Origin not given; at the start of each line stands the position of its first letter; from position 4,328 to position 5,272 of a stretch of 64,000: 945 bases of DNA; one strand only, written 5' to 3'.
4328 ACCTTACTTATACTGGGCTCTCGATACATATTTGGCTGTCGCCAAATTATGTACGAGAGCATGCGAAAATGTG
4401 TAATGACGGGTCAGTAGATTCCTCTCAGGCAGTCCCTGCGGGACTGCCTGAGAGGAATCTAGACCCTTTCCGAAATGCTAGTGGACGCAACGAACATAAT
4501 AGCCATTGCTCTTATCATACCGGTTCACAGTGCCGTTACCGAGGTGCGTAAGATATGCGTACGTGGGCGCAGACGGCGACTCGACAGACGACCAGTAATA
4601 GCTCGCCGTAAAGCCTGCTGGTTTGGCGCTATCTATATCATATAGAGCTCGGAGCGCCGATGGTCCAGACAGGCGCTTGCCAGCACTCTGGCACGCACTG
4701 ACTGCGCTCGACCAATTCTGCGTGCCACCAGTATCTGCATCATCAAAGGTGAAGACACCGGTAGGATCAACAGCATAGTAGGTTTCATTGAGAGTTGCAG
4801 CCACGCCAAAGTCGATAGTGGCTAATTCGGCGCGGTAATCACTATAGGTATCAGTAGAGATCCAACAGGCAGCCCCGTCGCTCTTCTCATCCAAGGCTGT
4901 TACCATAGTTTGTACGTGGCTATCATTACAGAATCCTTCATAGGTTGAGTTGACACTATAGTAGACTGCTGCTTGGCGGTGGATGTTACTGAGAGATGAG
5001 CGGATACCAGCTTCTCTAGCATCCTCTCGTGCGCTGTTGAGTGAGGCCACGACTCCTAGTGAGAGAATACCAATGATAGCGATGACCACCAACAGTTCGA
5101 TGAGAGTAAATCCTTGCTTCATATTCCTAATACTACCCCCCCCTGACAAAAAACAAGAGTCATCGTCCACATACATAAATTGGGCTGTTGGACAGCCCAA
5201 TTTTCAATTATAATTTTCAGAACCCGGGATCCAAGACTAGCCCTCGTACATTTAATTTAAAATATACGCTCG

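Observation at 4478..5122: The DGR target is a type IV pilin-like protein with a C-terminal lectin-fold VR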

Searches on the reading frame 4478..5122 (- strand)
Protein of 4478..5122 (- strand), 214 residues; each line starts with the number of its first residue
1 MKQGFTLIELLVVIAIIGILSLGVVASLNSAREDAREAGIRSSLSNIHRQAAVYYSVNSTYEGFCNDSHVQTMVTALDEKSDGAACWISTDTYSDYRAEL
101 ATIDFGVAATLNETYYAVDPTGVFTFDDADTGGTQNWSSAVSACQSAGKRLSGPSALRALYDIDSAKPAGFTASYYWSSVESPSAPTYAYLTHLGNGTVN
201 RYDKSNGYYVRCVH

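Call 7: search_protein_families(library=pfam, proteins=[window:4478-5122:-], max_evalue=0.1)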
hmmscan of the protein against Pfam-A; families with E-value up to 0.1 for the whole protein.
window:4478-5122:- (214 aa): 3 families
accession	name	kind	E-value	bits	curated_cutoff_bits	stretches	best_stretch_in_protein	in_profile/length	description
PF07603.17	Lcl_C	-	1.7e-08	35.2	34.9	1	131-213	18-116/117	Lcl C-terminal domain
PF07963.17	N_methyl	-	7.2e-08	32.1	21.2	1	2-24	4-26/27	Prokaryotic N-terminal methylation motif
PF01241.23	PSI_PSAK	-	0.098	13.1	23.2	0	2-31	39-68/70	Photosystem I psaG / psaK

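Call 9: find_homologous_proteins(query=window:4478-5122:-)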
Query window:4478-5122:- (214 aa): 5411 proteins with E <= 0.001 among 8000 candidates; the best 120 are listed.
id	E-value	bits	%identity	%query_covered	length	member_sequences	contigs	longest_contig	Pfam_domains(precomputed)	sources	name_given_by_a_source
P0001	5.2e-128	443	96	100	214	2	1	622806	PF07963.18,PF07603.18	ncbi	ncbi:MAG: prepilin-type N-terminal cleavage/methylation domain-containing protein [Patescibacteria g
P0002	8.8e-95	334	75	99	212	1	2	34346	PF07963.18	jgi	jgi:prepilin-type N-terminal cleavage/methylation domain-containing protein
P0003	7.6e-94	331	72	100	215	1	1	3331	PF07963.18,PF07603.18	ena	-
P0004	3.0e-87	310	68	100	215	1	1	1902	PF07963.18,PF07603.18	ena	-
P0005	3.3e-83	297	66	100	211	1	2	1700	PF07963.18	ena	-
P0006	6.4e-79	283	61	100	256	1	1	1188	PF07963.18,PF07603.18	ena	-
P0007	2.5e-77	277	62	100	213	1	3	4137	PF07963.18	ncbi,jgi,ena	-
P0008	6.0e-76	273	61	100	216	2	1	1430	PF07963.18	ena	-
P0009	4.1e-69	251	58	100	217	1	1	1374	PF07963.18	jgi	jgi:prepilin-type N-terminal cleavage/methylation domain-containing protein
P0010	3.8e-62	228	77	65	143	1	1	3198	-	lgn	-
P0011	3.5e-51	192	49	100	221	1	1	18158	PF07963.18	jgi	-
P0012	1.9e-50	190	48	100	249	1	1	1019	PF07963.18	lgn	-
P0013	2.5e-45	173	43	99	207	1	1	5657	PF07963.18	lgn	-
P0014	3.1e-45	173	45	100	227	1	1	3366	PF07963.18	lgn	-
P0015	2.1e-44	170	44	99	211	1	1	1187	PF07963.18,PF07603.18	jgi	jgi:prepilin-type N-terminal cleavage/methylation domain-containing protein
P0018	7.2e-41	158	42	100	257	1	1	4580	PF07963.18,PF07603.18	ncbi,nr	ncbi:prepilin-type N-terminal cleavage/methylation domain-containing protein [Patescibacteria group 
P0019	2.5e-40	157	45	98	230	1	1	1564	PF07963.18,PF07603.18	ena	-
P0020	3.2e-39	153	43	99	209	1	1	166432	PF07963.18,PF07603.18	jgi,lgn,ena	-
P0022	3.9e-36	143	42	98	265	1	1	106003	PF07963.18,PF07603.18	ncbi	-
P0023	2.2e-35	140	41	99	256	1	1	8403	PF07963.18,PF07603.18,PF05689.19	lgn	-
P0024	2.5e-35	140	41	99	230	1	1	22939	PF07963.18,PF07603.18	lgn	-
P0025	3.4e-35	140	39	99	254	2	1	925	PF07963.18,PF07603.18,PF05689.19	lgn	-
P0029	1.5e-32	131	41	100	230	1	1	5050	PF07963.18,PF07603.18,PF05689.19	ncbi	-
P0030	1.8e-32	131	40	100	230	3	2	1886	PF07963.18,PF07603.18,PF05689.19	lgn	-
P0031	2.2e-32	131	41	98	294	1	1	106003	PF07963.18,PF07603.18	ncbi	-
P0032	3.6e-32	130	40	99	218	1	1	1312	PF07963.18,PF07603.18,PF05689.19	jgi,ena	-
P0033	3.8e-32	130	40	100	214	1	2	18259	PF07963.18,PF07603.18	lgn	-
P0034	3.8e-32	130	41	100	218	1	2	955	PF07963.18,PF07603.18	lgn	-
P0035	7.5e-32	129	40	98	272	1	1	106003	PF07963.18,PF07603.18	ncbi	-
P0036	1.2e-31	128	40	100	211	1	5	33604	PF07963.18,PF07603.18,PF05689.19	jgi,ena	-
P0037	1.4e-31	128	42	100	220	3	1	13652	PF07963.18,PF07603.18,PF05689.19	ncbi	ncbi:MAG: DUF1566 domain-containing protein, partial [Candidatus Paceibacterota bacterium]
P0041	5.5e-30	123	38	98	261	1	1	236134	PF07963.18,PF07603.18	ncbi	-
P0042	7.5e-30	122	38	99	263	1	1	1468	PF07963.18,PF07603.18,PF05689.19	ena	-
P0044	1.7e-29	121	42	100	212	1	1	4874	PF07963.18,PF07603.18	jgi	jgi:prepilin-type N-terminal cleavage/methylation domain-containing protein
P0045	2.2e-29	121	39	99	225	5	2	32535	PF07963.18,PF07603.18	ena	-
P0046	5.3e-29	120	39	99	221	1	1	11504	PF07963.18,PF07603.18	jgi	-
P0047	7.9e-29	119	39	99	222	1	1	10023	PF07963.18,PF07603.18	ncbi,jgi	-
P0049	1.2e-28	118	38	97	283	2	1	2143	PF07963.18,PF07603.18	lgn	-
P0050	1.4e-28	118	39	97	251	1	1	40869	PF07963.18,PF07603.18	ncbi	-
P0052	1.9e-28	118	38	99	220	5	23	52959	PF07963.18,PF07603.18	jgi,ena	-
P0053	4.0e-28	117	37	99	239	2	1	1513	PF07963.18,PF07603.18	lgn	-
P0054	1.0e-27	115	38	99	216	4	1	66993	PF07963.18,PF07603.18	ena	-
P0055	3.8e-27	114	40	100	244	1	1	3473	PF07963.18,PF07603.18,PF05689.19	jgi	jgi:prepilin-type N-terminal cleavage/methylation domain-containing protein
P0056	3.9e-27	114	39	99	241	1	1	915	PF07963.18,PF07603.18,PF05689.19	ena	-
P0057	7.8e-27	113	40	99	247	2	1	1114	PF07963.18,PF07603.18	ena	-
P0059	2.3e-26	111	38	100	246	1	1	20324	PF07963.18,PF07603.18,PF05689.19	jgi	jgi:prepilin-type N-terminal cleavage/methylation domain-containing protein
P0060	2.6e-26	111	39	99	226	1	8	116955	PF07963.18,PF07603.18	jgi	jgi:prepilin-type N-terminal cleavage/methylation domain-containing protein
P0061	3.2e-26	111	40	100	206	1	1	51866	PF07963.18,PF07603.18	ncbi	-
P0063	3.0e-25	107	38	99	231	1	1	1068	PF07963.18,PF07603.18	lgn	-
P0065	7.9e-24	103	39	99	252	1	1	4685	PF07963.18,PF07603.18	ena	-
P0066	1.2e-23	102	36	100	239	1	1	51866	PF07963.18,PF07603.18,PF05689.19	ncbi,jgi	-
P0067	1.3e-22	99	35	100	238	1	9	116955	PF07963.18,PF07603.18,PF05689.19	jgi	jgi:prepilin-type N-terminal cleavage/methylation domain-containing protein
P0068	1.9e-22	98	35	100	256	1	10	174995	PF07963.18,PF07603.18,PF05689.19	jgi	jgi:type IV pilus assembly protein PilA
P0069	1.2e-21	96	36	99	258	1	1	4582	PF07963.18,PF07603.18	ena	-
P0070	1.9e-21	95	36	100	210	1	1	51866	PF07963.18,PF07603.18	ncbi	-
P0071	3.0e-21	94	38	100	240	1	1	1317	PF07963.18,PF07603.18,PF05689.19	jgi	-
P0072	3.2e-21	94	35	100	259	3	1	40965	PF07963.18,PF07603.18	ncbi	-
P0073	2.8e-20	91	35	99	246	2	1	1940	PF07963.18,PF07603.18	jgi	-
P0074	4.1e-20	91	37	100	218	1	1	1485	PF07963.18,PF07603.18,PF05689.19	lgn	-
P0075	4.8e-20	90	35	99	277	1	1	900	PF07963.18,PF07603.18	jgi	-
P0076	5.8e-20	90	36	100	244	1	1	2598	PF07963.18,PF07603.18,PF05689.19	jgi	jgi:prepilin-type N-terminal cleavage/methylation domain-containing protein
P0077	6.0e-20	90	37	99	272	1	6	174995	PF07963.18,PF07603.18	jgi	jgi:prepilin-type N-terminal cleavage/methylation domain-containing protein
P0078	1.1e-19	89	34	99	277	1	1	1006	PF07963.18,PF07603.18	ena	-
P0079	1.1e-19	89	35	98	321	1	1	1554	PF07963.18,PF07603.18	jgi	jgi:prepilin-type N-terminal cleavage/methylation domain-containing protein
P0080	1.8e-19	89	34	99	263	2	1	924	PF07963.18,PF07603.18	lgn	-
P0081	2.5e-19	88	39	100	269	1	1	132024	PF07963.18,PF07603.18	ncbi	-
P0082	2.7e-19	88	34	99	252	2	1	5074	PF07963.18,PF07603.18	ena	-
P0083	5.0e-19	87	35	99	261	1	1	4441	PF07963.18,PF07603.18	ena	-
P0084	5.6e-19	87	36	99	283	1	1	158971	PF07963.18,PF07603.18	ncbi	-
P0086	5.7e-19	87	38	88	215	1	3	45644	PF07963.18,PF07603.18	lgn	-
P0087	6.9e-19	87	35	99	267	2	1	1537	PF07963.18,PF07603.18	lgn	-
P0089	1.1e-18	86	36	99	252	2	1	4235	PF07963.18,PF07603.18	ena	-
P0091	1.8e-18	85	35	100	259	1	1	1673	PF07963.18,PF07603.18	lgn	-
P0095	1.6e-17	82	34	99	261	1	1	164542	PF07963.18,PF07603.18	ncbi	-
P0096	3.4e-17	81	35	99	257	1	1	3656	PF07963.18,PF07603.18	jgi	-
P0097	5.9e-17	80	35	99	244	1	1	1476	PF07963.18,PF07603.18,PF05689.19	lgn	-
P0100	7.6e-17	80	36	99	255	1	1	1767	PF07963.18,PF07603.18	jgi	jgi:prepilin-type N-terminal cleavage/methylation domain-containing protein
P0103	1.2e-16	79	34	99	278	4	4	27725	PF07963.18,PF07603.18,PF05689.19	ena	-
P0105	1.6e-16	79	35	99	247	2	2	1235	PF07963.18,PF07603.18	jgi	-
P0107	2.0e-16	79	35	82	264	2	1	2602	PF07963.18,PF07603.18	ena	-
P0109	3.7e-16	78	35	99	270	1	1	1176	PF07963.18,PF07603.18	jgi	jgi:prepilin-type N-terminal cleavage/methylation domain-containing protein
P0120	5.2e-16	77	31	99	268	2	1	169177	PF07963.18,PF07603.18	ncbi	-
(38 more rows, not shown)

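Call 12: find_encoding_contigs(protein=P0001, flank=10000, max_places=4)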
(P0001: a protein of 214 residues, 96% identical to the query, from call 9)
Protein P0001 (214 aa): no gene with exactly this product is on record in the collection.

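Call 31: find_encoding_contigs(protein=P0002, flank=6000, max_places=2)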
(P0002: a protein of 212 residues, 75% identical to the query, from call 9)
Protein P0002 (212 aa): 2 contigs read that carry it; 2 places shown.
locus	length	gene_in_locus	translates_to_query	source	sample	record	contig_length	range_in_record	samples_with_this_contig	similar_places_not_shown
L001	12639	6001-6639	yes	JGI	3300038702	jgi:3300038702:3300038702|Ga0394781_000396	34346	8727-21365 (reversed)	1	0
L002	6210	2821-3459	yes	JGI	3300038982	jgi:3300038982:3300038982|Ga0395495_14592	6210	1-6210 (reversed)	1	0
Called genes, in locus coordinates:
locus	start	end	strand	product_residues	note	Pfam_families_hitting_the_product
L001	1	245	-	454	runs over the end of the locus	PF00795:CN_hydrolase (faint)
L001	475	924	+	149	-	-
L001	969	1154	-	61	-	-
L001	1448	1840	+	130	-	PF00410:Ribosomal_S8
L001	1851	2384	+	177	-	PF00347:Ribosomal_L6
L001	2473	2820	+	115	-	PF00861:Ribosomal_L18p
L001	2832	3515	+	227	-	PF00333:Ribosomal_S5, PF03719:Ribosomal_S5_C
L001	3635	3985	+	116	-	PF00828:Ribosomal_L27A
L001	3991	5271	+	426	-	PF00344:SecY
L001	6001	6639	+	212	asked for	PF07963:N_methyl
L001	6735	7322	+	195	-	PF13238:AAA_18, PF13671:AAA_33 (faint), PF00406:ADK, PF02223:Thymidylate_kin (faint), PF13207:AAA_17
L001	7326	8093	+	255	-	PF00557:Peptidase_M24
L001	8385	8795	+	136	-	-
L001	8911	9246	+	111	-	-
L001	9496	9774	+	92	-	-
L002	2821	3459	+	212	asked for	PF07963:N_methyl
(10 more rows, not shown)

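Call 33: find_related_loci(query=window:4478-5122:-, collection=genome_contigs, flank=10000)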
Query window:4478-5122:- (214 aa) in genome_contigs; peptide patterns used: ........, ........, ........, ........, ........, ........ (x = any residue, [..] = any of these).
189 stretches matched a pattern; 123 encode a relative of the query (tblastn E <= 1e-3); the best 80 are kept; 79 distinct loci.
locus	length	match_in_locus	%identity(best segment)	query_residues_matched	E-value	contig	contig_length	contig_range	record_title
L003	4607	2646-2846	48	1-67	6e-12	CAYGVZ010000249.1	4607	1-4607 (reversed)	MAG TPA_asm: uncultured Pirellulales bacterium isolate ERP119294_co1_334 genome assembly, contig: NODE_30881_length_4607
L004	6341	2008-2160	59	1-51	1e-11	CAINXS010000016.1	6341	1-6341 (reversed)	MAG: Candidatus Moranbacteria bacterium isolate LaPlata-7m-b_bin-649 genome assembly, contig: bin-649:16/90, whole genom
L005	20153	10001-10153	59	1-51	1e-11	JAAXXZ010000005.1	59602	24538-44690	MAG: Candidatus Moraniibacteriota bacterium isolate W9_Combined_metabat2_155 W9_Combined_metabat2_155_NODE_283, whole ge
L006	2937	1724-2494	33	1-89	4e-11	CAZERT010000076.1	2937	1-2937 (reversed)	MAG TPA_asm: uncultured Gammaproteobacteria bacterium isolate binchicken_co22_129 genome assembly, contig: NODE_31677_le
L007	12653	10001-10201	43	1-67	5e-11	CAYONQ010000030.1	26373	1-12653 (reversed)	MAG TPA_asm: uncultured Pirellulales bacterium isolate binchicken_co262_96 genome assembly, contig: NODE_1746_length_263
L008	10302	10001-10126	67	1-42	3e-10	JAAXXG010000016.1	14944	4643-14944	MAG: Candidatus Moraniibacteriota bacterium isolate W9_Combined_metabat2_075 W9_Combined_metabat2_075_NODE_2131, whole g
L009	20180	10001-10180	47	1-60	1e-9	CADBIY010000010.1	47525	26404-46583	MAG: uncultured Elusimicrobium sp. isolate RUG14017 genome assembly, contig: RUG14017_asm_10, whole genome shotgun seque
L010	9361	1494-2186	36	1-89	1e-9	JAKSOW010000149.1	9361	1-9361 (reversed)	MAG: Kiritimatiellia bacterium isolate Horse_feces187 MAG187_149, whole genome shotgun sequence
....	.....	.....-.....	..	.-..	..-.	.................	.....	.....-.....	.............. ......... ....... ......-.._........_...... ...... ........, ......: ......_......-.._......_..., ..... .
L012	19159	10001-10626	57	1-46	3e-9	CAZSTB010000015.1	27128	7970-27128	MAG TPA_asm: uncultured Bdellovibrionales bacterium isolate SRP011637_co1_57 genome assembly, contig: NODE_430_length_27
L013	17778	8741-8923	48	1-61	4e-9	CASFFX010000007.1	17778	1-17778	uncultured bacterium isolate SI.O50.metabat-bins.184 genome assembly, contig: SI.O50.metabat-bins.184.fa_k141_347318, wh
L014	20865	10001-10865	42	1-207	4e-9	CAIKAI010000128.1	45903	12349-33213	Candidatus Shapirobacteria bacterium isolate AlinenLipids_bin-9586 genome assembly, contig: bin-9586:128/184, whole geno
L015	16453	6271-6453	41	1-61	7e-9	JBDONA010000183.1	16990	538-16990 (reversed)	MAG: Fuerstiella sp. isolate FK190211_WC_24_26_27_29_metabat1_scaf2bin.102 NODE_2500_length_16990_cov_3.662100, whole ge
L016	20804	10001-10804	47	1-55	7e-9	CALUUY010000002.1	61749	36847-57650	MAG: uncultured Elusimicrobiales bacterium isolate BRZ_KN__bin69 genome assembly, contig: BRZ_KN__NODE_517_length_61749_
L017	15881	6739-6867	51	1-43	7e-9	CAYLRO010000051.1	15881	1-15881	MAG TPA_asm: uncultured bacterium isolate binchicken_co42_38 genome assembly, contig: NODE_5200_length_15881_cov_11.7121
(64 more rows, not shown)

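Call 34: predict_structure(alignment_id=A3)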
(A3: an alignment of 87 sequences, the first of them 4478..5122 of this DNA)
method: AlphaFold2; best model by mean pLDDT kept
length: 214 residues; sequences in the alignment: 87
mean_pLDDT: 90.6   pTM: 0.82
mean pLDDT of the five models: 90.6, 90.2, 89.9, 89.2, 88.2
residues with pLDDT >= 90: 170; 70-90: 21; 50-70: 22; < 50: 1
segments of 3 or more residues with pLDDT < 50: none
pLDDT, mean of each block of 10 residues (from residue 1): 61 71 66 92 98 96 95 97 95 73 96 96 97 96 97 97 96 96 95 94 97 97
secondary structure, 60 per line:
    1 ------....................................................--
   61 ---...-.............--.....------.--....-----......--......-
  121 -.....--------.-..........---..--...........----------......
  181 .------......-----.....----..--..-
elements in order: H7-58 H68-80 E83-87 H97-100 E106-111 E114-119 E122-126 H137-146 H154-164 E175-181 E188-193 E199-203

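Call 37: fold_search(model_id=the predicted structure, library=pdb)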
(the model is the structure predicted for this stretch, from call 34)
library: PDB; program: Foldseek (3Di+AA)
matches with E <= 10: 514; with E <= 0.001: 2
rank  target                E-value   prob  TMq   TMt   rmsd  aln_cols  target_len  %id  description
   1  8q4e_A                2.6e-04  1.00  0.37  0.58   2.6       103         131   18  Structure of Legionella pneumophila Lcl C-terminal domain (released 2023-12-27)
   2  8oks_B                8.2e-04  1.00  0.34  0.62   3.1       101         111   13  Crystal structure of Bdellovibrio bacteriovorus Bd2740 C-terminal domain (released 2023-10-25)
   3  8oks_A                1.6e-03  1.00  0.32  0.58   3.8       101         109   14  Crystal structure of Bdellovibrio bacteriovorus Bd2740 C-terminal domain (released 2023-10-25)
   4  3vlg                  6.5e-03  1.00  0.33  0.52   5.0       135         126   11  Crystal structure of the W150A mutant LOX-1 CTLD showing impaired OxLDL binding (released 2012-04-18)
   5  6inn_C                1.7e-02  0.98  0.31  0.12  10.0       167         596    8  Crystal structure of the CysR-CTLD3 fragment of human MR at acidic pH (pH 5.6) (released 2019-09-18)
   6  9hye_B                1.7e-02  0.91  0.29  0.42   8.6       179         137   12  Structure of the Mus musclus Langerin carbohydrate recognition domain with depleted Calcium (released 2025-11-19)
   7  1ypo_F                1.8e-02  0.98  0.28  0.43   5.3       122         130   13  Human Oxidized Low Density Lipoprotein Receptor LOX-1 P3 1 21 Space Group (released 2005-02-08)
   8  9hye_A                1.8e-02  0.97  0.29  0.42   6.2       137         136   12  Structure of the Mus musclus Langerin carbohydrate recognition domain with depleted Calcium (released 2025-11-19)
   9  6tl7_A                2.0e-02  0.99  0.30  0.46   5.3       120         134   12  CRYSTAL STRUCTURE OF LECTIN-LIKE OX-LDL RECEPTOR 1 (P212121) (released 2020-07-22)
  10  1byf_A                2.0e-02  0.98  0.26  0.42   5.5       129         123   16  STRUCTURE OF TC14; A C-TYPE LECTIN FROM THE TUNICATE POLYANDROCARPA MISAKIENSIS (released 1999-07-23)
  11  5ao6_A                2.0e-02  0.87  0.30  0.16  12.9       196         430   12  Endo180 D1-4, trigonal form (released 2015-10-28)
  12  1yxj_A                2.1e-02  0.99  0.31  0.48   4.1       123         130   13  Crystal structure of human lectin-like oxidized low-density lipoprotein receptor 1 (LOX-1) at low pH (released 2005-06-14)
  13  4qkg                  2.3e-02  1.00  0.31  0.56   4.0        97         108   16  Monomeric form of human LLT1, a ligand for NKR-P1 (released 2015-03-11)
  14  1uos_B                2.6e-02  1.00  0.32  0.52   6.1       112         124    9  The Crystal Structure of the Snake Venom Toxin Convulxin (released 2003-10-14)
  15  6tla_A                2.6e-02  1.00  0.32  0.49   4.0       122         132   12  CRYSTAL STRUCTURE OF LECTIN-LIKE OX-LDL RECEPTOR 1 (C 1 2 1) (released 2020-07-22)
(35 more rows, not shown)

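Call 39: find_encoding_contigs(protein=P0022, flank=10000, max_places=2)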
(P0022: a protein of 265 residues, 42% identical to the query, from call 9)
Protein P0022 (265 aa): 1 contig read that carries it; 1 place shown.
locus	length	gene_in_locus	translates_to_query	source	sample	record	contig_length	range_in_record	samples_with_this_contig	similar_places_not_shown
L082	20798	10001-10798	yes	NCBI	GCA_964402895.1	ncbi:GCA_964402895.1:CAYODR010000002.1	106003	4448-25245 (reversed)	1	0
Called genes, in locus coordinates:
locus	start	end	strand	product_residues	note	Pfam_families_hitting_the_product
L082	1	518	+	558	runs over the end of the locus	PF00118:Cpn60_TCP1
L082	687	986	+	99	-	PF00886:Ribosomal_S16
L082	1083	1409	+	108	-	PF13083:KH_KhpA-B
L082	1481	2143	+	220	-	PF01746:tRNA_m1G_MT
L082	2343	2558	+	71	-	-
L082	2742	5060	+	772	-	PF07517:SecA_DEAD, PF01043:SecA_PP_bind, PF21090:P-loop_SecA, PF07516:SecA_SW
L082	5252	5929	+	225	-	-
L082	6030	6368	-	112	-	-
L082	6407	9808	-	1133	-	PF02811:PHP, PF07733:DNA_pol3_alpha, PF17657:DNA_pol3_finger, PF14579:HHH_6, PF12836:HHH_3 (weak), PF01336:tRNA_anti-codon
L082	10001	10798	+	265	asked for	PF07963:N_methyl, PF07603:Lcl_C (weak)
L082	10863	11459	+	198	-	PF01351:RNase_HII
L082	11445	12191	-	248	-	PF02673:BacA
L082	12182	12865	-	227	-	PF04452:Methyltrans_RNA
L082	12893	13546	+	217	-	PF09335:VTT_dom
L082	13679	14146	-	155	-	-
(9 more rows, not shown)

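Call 43: search_protein_families(library=ncbifam, proteins=[window:4478-5122:-], max_evalue=0.01)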
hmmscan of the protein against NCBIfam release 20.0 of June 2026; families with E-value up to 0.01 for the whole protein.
window:4478-5122:- (214 aa): 15 families
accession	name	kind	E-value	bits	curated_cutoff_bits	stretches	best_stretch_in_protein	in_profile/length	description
TIGR02532.1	IV_pilin_GFxxxE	domain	9.6e-09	34.7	16.3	1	2-24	1-23/24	prepilin-type N-terminal cleavage/methylation domain-containing protein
TIGR01708.2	typeII_sec_gspH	equivalog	4.1e-08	33.4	80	1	3-35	2-34/169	type II secretion system minor pseudopilin GspH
NF040999.1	pilin_ComGC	equivalog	6e-08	32.8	75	1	3-55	2-54/84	competence type IV pilus major pilin ComGC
TIGR01710.1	typeII_sec_gspG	equivalog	1.4e-06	28.3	88.85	1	3-56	1-54/134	type II secretion system major pseudopilin GspG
NF041775.1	typeIV_PilA_Myxo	equivalog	1.5e-05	25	400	1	3-67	11-75/214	type IV pilin protein PilA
NF007862.0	PRK10574.1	equivalog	8.4e-05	22.7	138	1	2-22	4-24/145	prepilin peptidase-dependent pilin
NF041013.1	T4P_ComGE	equivalog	8.6e-05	22.6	49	1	3-50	4-51/83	competence type IV pilus minor pilin ComGE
TIGR01711.1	gspJ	equivalog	0.00044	20.1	64.85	1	3-32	1-30/192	type II secretion system minor pseudopilin GspJ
NF007800.0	PRK10506.1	equivalog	0.00071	19.4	158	1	2-35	8-41/163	prepilin peptidase-dependent protein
NF040982.1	ComGD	equivalog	0.00081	19.8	70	1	3-38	2-37/139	competence type IV pilus minor pilin ComGD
TIGR02596.1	TIGR02596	subfamily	0.0015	18.7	70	1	5-26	1-26/196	Verru_Chthon cassette protein D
NF047763.1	LIC_10572_fam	equivalog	0.0015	18.5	200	1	130-213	124-204/205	LIC_10572 family protein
TIGR02523.1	type_IV_pilV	equivalog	0.002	18.6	52.2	1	3-116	2-116/139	type IV pilus modification protein PilV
NF007848.0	PRK10557.1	equivalog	0.0042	16.4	120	1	2-69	10-77/192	prepilin peptidase-dependent protein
TIGR01707.1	gspI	equivalog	0.0057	17.1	44.35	0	4-32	1-29/101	type II secretion system minor pseudopilin GspI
